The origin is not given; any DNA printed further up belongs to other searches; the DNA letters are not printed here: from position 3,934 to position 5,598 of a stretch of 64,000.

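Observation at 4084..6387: Compact operon: four tandem paralogous Cys-rich peptides followed by a radical SAM/SPASM enzyme, a candidate RiPP cluster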

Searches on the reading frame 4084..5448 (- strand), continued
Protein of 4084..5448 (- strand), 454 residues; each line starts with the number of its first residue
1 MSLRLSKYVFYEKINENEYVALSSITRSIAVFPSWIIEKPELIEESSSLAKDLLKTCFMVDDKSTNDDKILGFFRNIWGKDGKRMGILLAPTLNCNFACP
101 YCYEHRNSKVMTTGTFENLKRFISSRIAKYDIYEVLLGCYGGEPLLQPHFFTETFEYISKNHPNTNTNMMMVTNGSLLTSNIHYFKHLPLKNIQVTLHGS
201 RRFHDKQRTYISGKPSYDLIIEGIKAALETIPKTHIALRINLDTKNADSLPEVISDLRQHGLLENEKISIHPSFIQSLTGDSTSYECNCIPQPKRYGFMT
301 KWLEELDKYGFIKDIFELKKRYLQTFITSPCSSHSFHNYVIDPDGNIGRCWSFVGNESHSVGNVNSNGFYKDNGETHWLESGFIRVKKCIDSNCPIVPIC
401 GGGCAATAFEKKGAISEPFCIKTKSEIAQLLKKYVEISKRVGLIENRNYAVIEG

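Call 49: search_protein_families(library=ncbifam, proteins=[L008:5001-6176:+, L009:5001-6290:+, L010:5001-6041:+, L012:5001-6116:+, L015:2406-3689:+, L021:5001-6338:+, L031:5001-6221:+, L085:5001-6293:+, L062:4873-6153:+, L058:818-1909:+], max_evalue=1e-40)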
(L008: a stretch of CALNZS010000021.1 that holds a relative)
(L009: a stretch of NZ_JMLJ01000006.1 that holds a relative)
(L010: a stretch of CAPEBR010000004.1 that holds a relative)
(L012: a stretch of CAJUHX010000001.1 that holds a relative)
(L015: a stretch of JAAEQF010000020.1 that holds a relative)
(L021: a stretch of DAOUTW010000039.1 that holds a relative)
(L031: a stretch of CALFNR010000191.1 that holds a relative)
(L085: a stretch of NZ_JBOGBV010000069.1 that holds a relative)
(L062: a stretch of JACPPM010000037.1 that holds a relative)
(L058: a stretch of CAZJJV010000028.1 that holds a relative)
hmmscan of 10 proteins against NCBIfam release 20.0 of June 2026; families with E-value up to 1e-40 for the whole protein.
L008:5001-6176:+ (392 aa): 6 families
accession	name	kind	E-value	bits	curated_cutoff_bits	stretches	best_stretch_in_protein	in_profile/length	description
TIGR04463.1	rSAM_vs_C_rich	equivalog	2.2e-94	316.7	525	1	6-391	1-396/438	TIGR04463 family radical SAM/SPASM RiPP maturase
TIGR04334.1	rSAM_Clo7bot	equivalog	3.7e-93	312.6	600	1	4-391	3-407/440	radical SAM/SPASM domain Clo7bot peptide maturase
NF038107.1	rSAM_NF038107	equivalog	3.7e-66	223.7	600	1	1-389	1-400/444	Cys-every-fifth radical SAM/SPASM peptide maturase CefB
TIGR04280.1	geopep_mat_rSAM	hypoth_equivalog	8e-66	222.8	400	1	2-391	6-394/428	geopeptide radical SAM maturase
NF052473.1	rSAM_FlmE_OhkG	exception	7.2e-54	183.3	500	1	4-385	4-423/481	FlmE/OhkG family radical SAM/SPASM peptide maturase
NF047865.1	rSAM_PapB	equivalog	4.9e-41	141.1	340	0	87-390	4-317/330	PapB family radical SAM/SPASM ranthipeptide maturase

L009:5001-6290:+ (430 aa): 6 families
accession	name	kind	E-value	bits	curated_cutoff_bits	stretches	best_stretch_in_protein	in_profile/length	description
TIGR04334.1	rSAM_Clo7bot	equivalog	1.2e-105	353.7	600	1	2-422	1-430/440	radical SAM/SPASM domain Clo7bot peptide maturase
TIGR04463.1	rSAM_vs_C_rich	equivalog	3.1e-88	296.4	525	1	6-400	1-396/438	TIGR04463 family radical SAM/SPASM RiPP maturase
NF038107.1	rSAM_NF038107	equivalog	1.4e-70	238.3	600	1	1-423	1-429/444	Cys-every-fifth radical SAM/SPASM peptide maturase CefB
NF052473.1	rSAM_FlmE_OhkG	exception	2.3e-63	214.5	500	1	1-423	1-453/481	FlmE/OhkG family radical SAM/SPASM peptide maturase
TIGR04280.1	geopep_mat_rSAM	hypoth_equivalog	1.4e-57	195.6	400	1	1-421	1-417/428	geopeptide radical SAM maturase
NF047865.1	rSAM_PapB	equivalog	1.1e-45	156.3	340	1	91-401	5-319/330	PapB family radical SAM/SPASM ranthipeptide maturase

L010:5001-6041:+ (347 aa): 5 families
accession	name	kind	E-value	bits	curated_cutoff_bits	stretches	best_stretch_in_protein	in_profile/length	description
TIGR04334.1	rSAM_Clo7bot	equivalog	3.7e-79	266.4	600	1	2-347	52-405/440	radical SAM/SPASM domain Clo7bot peptide maturase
TIGR04463.1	rSAM_vs_C_rich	equivalog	2.3e-70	237.6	525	1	8-347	50-394/438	TIGR04463 family radical SAM/SPASM RiPP maturase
NF038107.1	rSAM_NF038107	equivalog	6.8e-60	203.1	600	1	3-347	48-400/444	Cys-every-fifth radical SAM/SPASM peptide maturase CefB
NF052473.1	rSAM_FlmE_OhkG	exception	8.3e-46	156.7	500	1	8-343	62-423/481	FlmE/OhkG family radical SAM/SPASM peptide maturase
TIGR04280.1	geopep_mat_rSAM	hypoth_equivalog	5.7e-44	150.8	400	1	6-347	50-392/428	geopeptide radical SAM maturase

L012:5001-6116:+ (372 aa): 3 families
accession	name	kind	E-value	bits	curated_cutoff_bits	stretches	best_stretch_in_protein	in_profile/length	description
NF038107.1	rSAM_NF038107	equivalog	1.8e-60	204.9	600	1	9-371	30-400/444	Cys-every-fifth radical SAM/SPASM peptide maturase CefB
TIGR04463.1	rSAM_vs_C_rich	equivalog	6.2e-59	199.9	525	1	10-372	29-395/438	TIGR04463 family radical SAM/SPASM RiPP maturase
TIGR04334.1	rSAM_Clo7bot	equivalog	4e-58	197.1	600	1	30-371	56-405/440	radical SAM/SPASM domain Clo7bot peptide maturase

L015:2406-3689:+ (428 aa): 5 families
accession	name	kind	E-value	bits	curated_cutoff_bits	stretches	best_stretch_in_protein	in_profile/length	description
TIGR04334.1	rSAM_Clo7bot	equivalog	2.1e-91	306.8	600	1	1-427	1-429/440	radical SAM/SPASM domain Clo7bot peptide maturase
TIGR04463.1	rSAM_vs_C_rich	equivalog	1.7e-80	270.9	525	1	5-424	1-421/438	TIGR04463 family radical SAM/SPASM RiPP maturase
NF038107.1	rSAM_NF038107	equivalog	2.9e-65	220.8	600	1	27-403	21-402/444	Cys-every-fifth radical SAM/SPASM peptide maturase CefB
NF052473.1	rSAM_FlmE_OhkG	exception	2.7e-54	184.7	500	1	1-427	2-451/481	FlmE/OhkG family radical SAM/SPASM peptide maturase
TIGR04280.1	geopep_mat_rSAM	hypoth_equivalog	2.5e-53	181.6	400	1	34-402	30-393/428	geopeptide radical SAM maturase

L021:5001-6338:+ (446 aa): 6 families
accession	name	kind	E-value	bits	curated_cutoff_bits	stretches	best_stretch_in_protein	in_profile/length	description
TIGR04334.1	rSAM_Clo7bot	equivalog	4.6e-105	351.8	600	1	1-433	1-435/440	radical SAM/SPASM domain Clo7bot peptide maturase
TIGR04463.1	rSAM_vs_C_rich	equivalog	1.1e-89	301.2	525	1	5-424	1-421/438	TIGR04463 family radical SAM/SPASM RiPP maturase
NF038107.1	rSAM_NF038107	equivalog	3.2e-68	230.5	600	1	1-403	2-402/444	Cys-every-fifth radical SAM/SPASM peptide maturase CefB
NF052473.1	rSAM_FlmE_OhkG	exception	1.5e-61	208.6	500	1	15-271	17-282/481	FlmE/OhkG family radical SAM/SPASM peptide maturase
TIGR04280.1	geopep_mat_rSAM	hypoth_equivalog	8.7e-55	186.4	400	1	12-403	15-394/428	geopeptide radical SAM maturase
NF047865.1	rSAM_PapB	equivalog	1.5e-41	142.8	340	1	96-403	5-318/330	PapB family radical SAM/SPASM ranthipeptide maturase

L031:5001-6221:+ (407 aa): 5 families
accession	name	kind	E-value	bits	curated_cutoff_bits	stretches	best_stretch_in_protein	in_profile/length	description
TIGR04334.1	rSAM_Clo7bot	equivalog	5.6e-211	700.8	600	1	2-407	1-405/440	radical SAM/SPASM domain Clo7bot peptide maturase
TIGR04463.1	rSAM_vs_C_rich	equivalog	1.1e-93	314.4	525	1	6-407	1-394/438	TIGR04463 family radical SAM/SPASM RiPP maturase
NF038107.1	rSAM_NF038107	equivalog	2.1e-76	257.5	600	1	1-407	1-400/444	Cys-every-fifth radical SAM/SPASM peptide maturase CefB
NF052473.1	rSAM_FlmE_OhkG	exception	3.7e-62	210.6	500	1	1-403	1-423/481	FlmE/OhkG family radical SAM/SPASM peptide maturase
TIGR04280.1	geopep_mat_rSAM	hypoth_equivalog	1.8e-46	159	400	1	1-407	1-392/428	geopeptide radical SAM maturase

L085:5001-6293:+ (431 aa): 6 families
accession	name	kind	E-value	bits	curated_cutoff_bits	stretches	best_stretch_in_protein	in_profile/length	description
TIGR04334.1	rSAM_Clo7bot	equivalog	1.7e-216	719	600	1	3-431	1-429/440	radical SAM/SPASM domain Clo7bot peptide maturase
TIGR04463.1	rSAM_vs_C_rich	equivalog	4.4e-97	325.6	525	1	7-420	1-406/438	TIGR04463 family radical SAM/SPASM RiPP maturase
NF038107.1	rSAM_NF038107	equivalog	4.3e-77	259.8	600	1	2-409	1-401/444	Cys-every-fifth radical SAM/SPASM peptide maturase CefB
NF052473.1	rSAM_FlmE_OhkG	exception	1.1e-65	222.2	500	1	2-430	1-450/481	FlmE/OhkG family radical SAM/SPASM peptide maturase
TIGR04280.1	geopep_mat_rSAM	hypoth_equivalog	1.9e-52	178.7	400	1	3-416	2-400/428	geopeptide radical SAM maturase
NF047865.1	rSAM_PapB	equivalog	9.1e-41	140.2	340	0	99-415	10-324/330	PapB family radical SAM/SPASM ranthipeptide maturase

L062:4873-6153:+ (427 aa): 5 families
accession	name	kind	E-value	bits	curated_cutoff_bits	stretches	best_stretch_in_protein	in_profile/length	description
TIGR04463.1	rSAM_vs_C_rich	equivalog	2.5e-79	267.1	525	1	8-423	2-422/438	TIGR04463 family radical SAM/SPASM RiPP maturase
TIGR04334.1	rSAM_Clo7bot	equivalog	2.8e-75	253.6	600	1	4-425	2-429/440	radical SAM/SPASM domain Clo7bot peptide maturase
NF038107.1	rSAM_NF038107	equivalog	1.9e-67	228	600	1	3-416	2-418/444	Cys-every-fifth radical SAM/SPASM peptide maturase CefB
NF052473.1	rSAM_FlmE_OhkG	exception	4e-62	210.5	500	1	3-427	2-453/481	FlmE/OhkG family radical SAM/SPASM peptide maturase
TIGR04280.1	geopep_mat_rSAM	hypoth_equivalog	2.2e-52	178.5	400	1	15-425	17-417/428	geopeptide radical SAM maturase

L058:818-1909:+ (364 aa): 5 families
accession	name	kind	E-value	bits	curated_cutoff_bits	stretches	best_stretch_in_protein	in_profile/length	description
NF038107.1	rSAM_NF038107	equivalog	4.3e-62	210.3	600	1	8-335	80-402/444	Cys-every-fifth radical SAM/SPASM peptide maturase CefB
TIGR04463.1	rSAM_vs_C_rich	equivalog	2e-59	201.5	525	1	11-344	80-405/438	TIGR04463 family radical SAM/SPASM RiPP maturase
TIGR04280.1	geopep_mat_rSAM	hypoth_equivalog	4.1e-54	184.2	400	1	9-341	80-400/428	geopeptide radical SAM maturase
TIGR04334.1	rSAM_Clo7bot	equivalog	7.7e-54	183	600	1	10-360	87-433/440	radical SAM/SPASM domain Clo7bot peptide maturase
NF052473.1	rSAM_FlmE_OhkG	exception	2.1e-52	178.4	500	1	10-358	95-453/481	FlmE/OhkG family radical SAM/SPASM peptide maturase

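Call 51: predict_structure(alignment_id=A4)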
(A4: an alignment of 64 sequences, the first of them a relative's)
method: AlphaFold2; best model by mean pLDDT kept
length: 454 residues; sequences in the alignment: 64
mean_pLDDT: 91.2   pTM: 0.90
mean pLDDT of the five models: 91.2, 90.7, 90.5, 90.0, 89.6
residues with pLDDT >= 90: 311; 70-90: 128; 50-70: 15; < 50: 0
segments of 3 or more residues with pLDDT < 50: none
pLDDT, mean of each block of 10 residues (from residue 1): 91 96 92 95 92 95 81 73 90 95 88 98 97 97 96 98 98 98 98 97 97 97 98 97 94 95 93 89 92 88 88 81 70 82 96 92 93 88 91 90 89 91 84 91 86 59
secondary structure, 60 per line:
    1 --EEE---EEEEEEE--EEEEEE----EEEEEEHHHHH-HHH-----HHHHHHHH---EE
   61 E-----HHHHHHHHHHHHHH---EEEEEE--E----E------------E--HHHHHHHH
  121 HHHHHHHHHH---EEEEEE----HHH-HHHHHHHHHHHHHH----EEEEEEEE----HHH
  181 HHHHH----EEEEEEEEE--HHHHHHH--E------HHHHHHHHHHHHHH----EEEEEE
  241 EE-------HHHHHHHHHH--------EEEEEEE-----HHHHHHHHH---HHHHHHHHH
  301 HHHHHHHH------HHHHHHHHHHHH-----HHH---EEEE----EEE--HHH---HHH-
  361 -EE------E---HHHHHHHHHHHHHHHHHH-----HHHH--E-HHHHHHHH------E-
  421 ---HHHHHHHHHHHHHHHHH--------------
elements in order: E3-5 E9-15 E18-23 E28-33 H34-38 H48-55 E59-61 H67-80 E84-89 H113-130 E134-139 H148-161 E166-173 H178-185 E190-198 H201-207 H217-230 E235-242 H250-259 E268-274 H280-288 H292-308 H315-326 E338-341 E346-348 H374-391 H397-400 H405-412 H424-440

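Call 54: fold_search(model_id=the predicted structure, library=pdb)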
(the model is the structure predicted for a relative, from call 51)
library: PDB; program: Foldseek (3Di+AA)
matches with E <= 10: 1604; with E <= 0.001: 91
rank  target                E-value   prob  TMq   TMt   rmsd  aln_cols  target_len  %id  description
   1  5why_B                1.1e-19  1.00  0.65  0.70   9.6       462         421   20  Structural Insights into Thioether Bond Formation in the Biosynthesis of Sactipeptides (released 2017-07-26)
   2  5wgg_A                3.7e-18  1.00  0.66  0.68   8.6       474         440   18  Structural Insights into Thioether Bond Formation in the Biosynthesis of Sactipeptides (released 2017-07-26)
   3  5why_A                1.9e-17  1.00  0.66  0.71   9.6       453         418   19  Structural Insights into Thioether Bond Formation in the Biosynthesis of Sactipeptides (released 2017-07-26)
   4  8vpo                  1.2e-15  1.00  0.63  0.64   6.6       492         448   17  X-Ray Crystal Structure of TigE from Paramaledivibacter caminithermalis (released 2024-02-07)
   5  4k37_B                3.2e-13  1.00  0.55  0.66   5.4       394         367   17  Native anSMEcpe with bound AdoMet (released 2013-05-08)
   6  9gm3_A                4.0e-13  1.00  0.59  0.70   5.1       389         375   17  Crystal structure of the complex formed between the radical SAM protein ChlB and the leader region of its precursor su (released 2025-06-25)
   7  9gm3_C                5.3e-13  1.00  0.57  0.68   5.4       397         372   17  Crystal structure of the complex formed between the radical SAM protein ChlB and the leader region of its precursor su (released 2025-06-25)
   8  9gmc_A                7.3e-13  1.00  0.59  0.70   5.2       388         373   18  Crystal structure of the complex formed between the radical SAM protein ChlB and the R3A mutant of ChlA (released 2025-06-25)
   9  4k39_B                8.1e-13  1.00  0.59  0.72   4.8       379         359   18  Native anSMEcpe with bound AdoMet and Cp18Cys peptide (released 2013-05-08)
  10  4k37_A                9.6e-13  1.00  0.57  0.69   5.1       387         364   17  Native anSMEcpe with bound AdoMet (released 2013-05-08)
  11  5v1t_A                1.3e-12  1.00  0.50  0.51  12.7       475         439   12  Crystal structure of Streptococcus suis SuiB bound to precursor peptide SuiA (released 2017-08-30)
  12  4k36_A                1.8e-12  1.00  0.58  0.67   5.3       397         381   16  His6 tagged anSMEcpe with bound AdoMet (released 2013-05-08)
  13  4k39_A                2.0e-12  1.00  0.58  0.70   5.0       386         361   17  Native anSMEcpe with bound AdoMet and Cp18Cys peptide (released 2013-05-08)
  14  9gmc_C                2.3e-12  1.00  0.58  0.69   5.3       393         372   17  Crystal structure of the complex formed between the radical SAM protein ChlB and the R3A mutant of ChlA (released 2025-06-25)
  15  4k38_B                3.8e-12  1.00  0.59  0.72   4.7       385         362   17  Native anSMEcpe with bound AdoMet and Kp18Cys peptide (released 2013-05-08)
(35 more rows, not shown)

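Call 57: find_encoding_contigs(protein=P0134, flank=5000, max_places=10)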
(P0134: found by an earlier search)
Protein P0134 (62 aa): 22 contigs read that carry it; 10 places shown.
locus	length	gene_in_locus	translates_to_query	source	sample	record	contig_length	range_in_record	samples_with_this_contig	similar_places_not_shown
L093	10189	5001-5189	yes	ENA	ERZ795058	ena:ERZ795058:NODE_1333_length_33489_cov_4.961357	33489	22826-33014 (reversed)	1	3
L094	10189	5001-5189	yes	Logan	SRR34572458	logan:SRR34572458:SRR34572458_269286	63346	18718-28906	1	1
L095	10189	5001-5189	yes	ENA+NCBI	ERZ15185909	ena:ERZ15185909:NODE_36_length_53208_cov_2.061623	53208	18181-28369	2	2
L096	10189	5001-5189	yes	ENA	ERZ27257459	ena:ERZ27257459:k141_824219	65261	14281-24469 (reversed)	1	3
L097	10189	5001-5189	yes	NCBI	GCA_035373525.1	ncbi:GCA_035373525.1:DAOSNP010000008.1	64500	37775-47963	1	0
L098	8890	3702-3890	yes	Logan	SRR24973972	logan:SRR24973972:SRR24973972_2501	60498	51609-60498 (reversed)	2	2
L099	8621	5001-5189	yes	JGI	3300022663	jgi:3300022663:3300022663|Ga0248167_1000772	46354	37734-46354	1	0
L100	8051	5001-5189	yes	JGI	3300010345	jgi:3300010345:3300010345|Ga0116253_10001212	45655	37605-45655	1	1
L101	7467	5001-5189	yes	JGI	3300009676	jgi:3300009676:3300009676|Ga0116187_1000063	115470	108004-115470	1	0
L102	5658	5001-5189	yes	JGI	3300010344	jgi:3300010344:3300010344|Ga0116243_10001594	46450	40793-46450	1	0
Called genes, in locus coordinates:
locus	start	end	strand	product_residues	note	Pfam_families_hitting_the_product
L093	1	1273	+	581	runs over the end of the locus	PF00702:Hydrolase, PF13246:Cation_ATPase, PF00689:Cation_ATPase_C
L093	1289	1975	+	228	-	PF06445:GyrI-like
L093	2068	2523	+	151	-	-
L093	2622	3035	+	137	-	-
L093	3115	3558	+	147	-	-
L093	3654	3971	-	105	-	-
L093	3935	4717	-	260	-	PF00037:Fer4 (faint), PF12837:Fer4_6 (faint), PF12801:Fer4_5, PF14697:Fer4_21 (faint), PF12838:Fer4_7 (faint), PF12801:Fer4_5 (weak), PF13187:Fer4_9 (weak), PF13237:Fer4_10 (weak)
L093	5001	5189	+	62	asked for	-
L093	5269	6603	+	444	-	PF04055:Radical_SAM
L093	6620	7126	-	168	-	PF00383:dCMP_cyt_deam_1, PF14437:MafB19-deam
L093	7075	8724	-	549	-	PF19190:BACON_2 (faint), PF22544:HYDIN_VesB_CFA65-like_Ig (faint), PF09136:Glucodextran_B, PF07833:Cu_amine_oxidN1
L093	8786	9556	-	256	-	PF01177:Asp_Glu_race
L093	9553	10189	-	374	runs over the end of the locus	PF03706:LPG_synthase_TM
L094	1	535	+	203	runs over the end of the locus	PF06445:GyrI-like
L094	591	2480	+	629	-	-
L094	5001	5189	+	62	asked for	-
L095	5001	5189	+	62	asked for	-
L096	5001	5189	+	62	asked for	-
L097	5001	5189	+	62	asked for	-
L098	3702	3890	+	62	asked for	-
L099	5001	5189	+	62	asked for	-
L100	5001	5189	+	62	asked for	-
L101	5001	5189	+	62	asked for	-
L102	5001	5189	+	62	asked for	-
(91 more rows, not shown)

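Call 70: find_encoding_contigs(protein=P0010, flank=3000, max_places=3)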
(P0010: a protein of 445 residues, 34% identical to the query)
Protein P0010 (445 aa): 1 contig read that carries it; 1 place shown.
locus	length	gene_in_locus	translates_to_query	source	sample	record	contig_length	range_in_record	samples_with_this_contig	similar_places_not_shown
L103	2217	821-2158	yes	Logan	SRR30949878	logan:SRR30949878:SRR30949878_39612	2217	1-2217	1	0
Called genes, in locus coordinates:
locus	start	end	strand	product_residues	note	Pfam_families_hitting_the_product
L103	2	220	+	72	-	?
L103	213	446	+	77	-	-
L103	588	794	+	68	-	-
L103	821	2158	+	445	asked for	PF04055:Radical_SAM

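Call 76: search_protein_families(library=padloc, proteins=[window:4084-5448:-], max_evalue=0.00001)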
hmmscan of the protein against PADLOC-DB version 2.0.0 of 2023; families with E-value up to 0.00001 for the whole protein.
window:4084-5448:- (454 aa): 2 families
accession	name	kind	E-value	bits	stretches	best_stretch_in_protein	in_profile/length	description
PDLC02903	pVip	-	9.8e-12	42.9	1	93-198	8-101/257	Viperins not associated with kinases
PDLC02904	pVip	-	1.9e-08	32.2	1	94-241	12-146/262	Viperins associated with kinases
